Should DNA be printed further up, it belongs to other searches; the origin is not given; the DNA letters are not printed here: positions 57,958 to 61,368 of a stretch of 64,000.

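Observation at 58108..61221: MiaA fused in frame to a signal-anchored Slt70-like lytic transglycosylase (1037-aa ORF)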

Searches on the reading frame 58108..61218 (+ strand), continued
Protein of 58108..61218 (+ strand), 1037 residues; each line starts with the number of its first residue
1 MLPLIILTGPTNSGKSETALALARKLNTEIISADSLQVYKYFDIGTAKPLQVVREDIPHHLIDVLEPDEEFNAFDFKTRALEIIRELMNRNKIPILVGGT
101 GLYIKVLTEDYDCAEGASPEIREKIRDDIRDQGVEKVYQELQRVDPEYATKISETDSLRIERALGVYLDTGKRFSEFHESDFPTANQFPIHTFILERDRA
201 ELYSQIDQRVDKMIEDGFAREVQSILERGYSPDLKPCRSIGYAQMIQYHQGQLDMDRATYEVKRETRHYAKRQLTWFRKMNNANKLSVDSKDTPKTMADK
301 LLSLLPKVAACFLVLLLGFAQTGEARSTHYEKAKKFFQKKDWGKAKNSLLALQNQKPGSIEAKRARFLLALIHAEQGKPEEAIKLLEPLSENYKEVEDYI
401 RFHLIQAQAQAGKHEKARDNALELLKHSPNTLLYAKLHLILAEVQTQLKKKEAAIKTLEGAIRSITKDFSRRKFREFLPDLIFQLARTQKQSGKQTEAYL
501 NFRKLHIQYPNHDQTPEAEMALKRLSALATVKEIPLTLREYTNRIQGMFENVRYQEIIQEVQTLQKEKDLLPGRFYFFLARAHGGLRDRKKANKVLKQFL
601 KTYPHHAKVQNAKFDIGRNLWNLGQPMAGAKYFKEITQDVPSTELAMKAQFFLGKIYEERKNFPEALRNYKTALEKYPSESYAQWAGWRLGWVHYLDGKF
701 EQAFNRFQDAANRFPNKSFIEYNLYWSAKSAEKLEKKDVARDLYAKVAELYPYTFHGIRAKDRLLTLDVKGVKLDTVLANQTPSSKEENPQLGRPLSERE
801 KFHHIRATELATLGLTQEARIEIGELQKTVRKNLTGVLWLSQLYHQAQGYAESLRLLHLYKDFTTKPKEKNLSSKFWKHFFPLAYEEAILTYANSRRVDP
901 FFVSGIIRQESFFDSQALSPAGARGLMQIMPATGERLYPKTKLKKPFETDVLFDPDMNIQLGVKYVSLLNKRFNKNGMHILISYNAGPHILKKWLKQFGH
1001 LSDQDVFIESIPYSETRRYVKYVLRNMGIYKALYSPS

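Call 36: find_encoding_contigs(protein=P0145, flank=6000, max_places=3)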
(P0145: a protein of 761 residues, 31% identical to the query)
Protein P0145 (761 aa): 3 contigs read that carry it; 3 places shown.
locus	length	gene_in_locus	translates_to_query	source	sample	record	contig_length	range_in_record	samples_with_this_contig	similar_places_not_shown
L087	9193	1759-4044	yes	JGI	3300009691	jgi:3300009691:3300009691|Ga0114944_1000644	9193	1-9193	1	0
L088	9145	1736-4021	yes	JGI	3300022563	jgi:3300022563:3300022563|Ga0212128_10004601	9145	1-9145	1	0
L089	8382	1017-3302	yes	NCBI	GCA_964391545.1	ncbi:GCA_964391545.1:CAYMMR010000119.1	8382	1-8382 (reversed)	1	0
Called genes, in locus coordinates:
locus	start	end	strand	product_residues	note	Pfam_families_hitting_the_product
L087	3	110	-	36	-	?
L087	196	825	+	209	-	PF00398:RrnaAD (weak), PF01135:PCMT (weak), PF05175:MTS, PF02384:N6_Mtase (weak), PF13847:Methyltransf_31, PF08241:Methyltransf_11, PF13649:Methyltransf_25, PF07669:Eco57I, +3 more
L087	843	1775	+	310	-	PF01745:IPT (faint), PF13238:AAA_18 (faint), PF01715:IPPT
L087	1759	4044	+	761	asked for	PF00515:TPR_1 (faint), PF09976:TPR_21 (faint), PF13512:TPR_18 (faint), PF20308:TPR-S (faint), PF25058:ARM_TT21 (faint), PF14559:TPR_19 (weak), PF13525:YfiO, PF01464:SLT, +11 more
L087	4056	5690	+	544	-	PF07969:Amidohydro_3, PF01979:Amidohydro_1 (weak), PF07969:Amidohydro_3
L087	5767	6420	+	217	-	PF00730:HhH-GPD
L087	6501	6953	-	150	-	PF01592:NifU_N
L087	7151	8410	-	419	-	PF00266:Aminotran_5, PF00155:Aminotran_1_2, PF01053:Cys_Met_Meta_PP, PF01212:Beta_elim_lyase (weak)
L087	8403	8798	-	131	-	PF01850:PIN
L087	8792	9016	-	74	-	-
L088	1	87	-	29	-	?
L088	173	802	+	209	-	PF00398:RrnaAD (weak), PF01135:PCMT (weak), PF05175:MTS, PF02384:N6_Mtase (weak), PF13847:Methyltransf_31, PF08241:Methyltransf_11, PF13649:Methyltransf_25, PF07669:Eco57I, +3 more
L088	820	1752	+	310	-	PF01745:IPT (faint), PF13238:AAA_18 (faint), PF01715:IPPT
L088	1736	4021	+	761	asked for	PF00515:TPR_1 (faint), PF09976:TPR_21 (faint), PF13512:TPR_18 (faint), PF20308:TPR-S (faint), PF25058:ARM_TT21 (faint), PF14559:TPR_19 (weak), PF13525:YfiO, PF01464:SLT, +11 more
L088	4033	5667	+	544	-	PF07969:Amidohydro_3, PF01979:Amidohydro_1 (weak), PF07969:Amidohydro_3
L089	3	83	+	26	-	?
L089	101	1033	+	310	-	PF01745:IPT (faint), PF13238:AAA_18 (faint), PF01715:IPPT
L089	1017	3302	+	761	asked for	PF00515:TPR_1 (faint), PF09976:TPR_21 (faint), PF13512:TPR_18 (faint), PF20308:TPR-S (faint), PF25058:ARM_TT21 (faint), PF14559:TPR_19 (weak), PF13525:YfiO, PF01464:SLT, +11 more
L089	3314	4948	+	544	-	PF07969:Amidohydro_3, PF01979:Amidohydro_1 (weak), PF07969:Amidohydro_3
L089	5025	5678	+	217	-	PF00730:HhH-GPD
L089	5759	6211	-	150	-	PF01592:NifU_N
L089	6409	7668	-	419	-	PF00266:Aminotran_5, PF00155:Aminotran_1_2, PF01053:Cys_Met_Meta_PP, PF01212:Beta_elim_lyase (weak)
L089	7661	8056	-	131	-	PF01850:PIN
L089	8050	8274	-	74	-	-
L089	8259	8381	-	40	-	?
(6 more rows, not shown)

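Call 53: predict_structure(alignment_id=A1)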
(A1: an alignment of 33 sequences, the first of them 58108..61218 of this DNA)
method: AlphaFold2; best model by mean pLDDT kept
length: 1037 residues; sequences in the alignment: 33
mean_pLDDT: 83.3   pTM: 0.62
mean pLDDT of the five models: 83.3, 83.3, 83.1, 80.2, 76.1
residues with pLDDT >= 90: 399; 70-90: 494; 50-70: 88; < 50: 56
segments of 3 or more residues with pLDDT < 50: 179-186, 307-327, 769-787, 1034-1037
pLDDT, mean of each block of 10 residues (from residue 1): 83 83 87 63 63 76 63 74 81 82 74 59 87 89 88 80 82 65 53 86 86 87 84 77 90 91 88 81 82 86 64 38 44 84 82 73 92 93 94 92 97 96 90 94 96 97 91 91 97 95 96 92 93 93 92 90 90 95 91 97 94 96 92 91 86 92 94 82 90 94 96 86 95 93 91 85 74 39 45 86 94 92 92 90 88 86 67 77 78 88 84 66 76 83 72 86 92 86 83 80 85 81 74 50
secondary structure, 60 per line:
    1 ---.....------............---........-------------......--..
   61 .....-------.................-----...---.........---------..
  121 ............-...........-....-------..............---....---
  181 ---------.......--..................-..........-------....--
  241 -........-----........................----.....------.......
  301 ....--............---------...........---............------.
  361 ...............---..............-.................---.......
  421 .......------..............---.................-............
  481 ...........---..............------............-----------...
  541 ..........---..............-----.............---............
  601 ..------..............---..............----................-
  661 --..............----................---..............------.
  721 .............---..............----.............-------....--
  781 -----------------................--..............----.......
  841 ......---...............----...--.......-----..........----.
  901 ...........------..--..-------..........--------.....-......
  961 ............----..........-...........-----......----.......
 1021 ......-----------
elements in order (helices of 4 or more, strands of 3 or more residues): E4-8 H15-26 E30-37 H51-56 E59-65 H73-89 E95-97 H101-109 H119-132 H134-144 H146-149 H157-170 H174-177 E190-196 H199-216 H218-227 H235-238 H242-249 H255-278 E283-287 H294-304 H307-318 H328-338 H342-353 H360-375 H379-392 H394-410 H414-427 H434-447 H451-467 H469-491 H495-508 H515-526 H538-550 H554-567 H573-585 H589-602 H609-622 H626-639 H644-659 H663-676 H681-696 H700-713 H720-733 H737-750 H755-767 H775-778 H798-813 H816-829 H834-846 H850-864 H874-880 H886-895 H900-911 H931-940 H949-953 H955-972 H977-986 H988-998 H1004-1009 H1014-1026
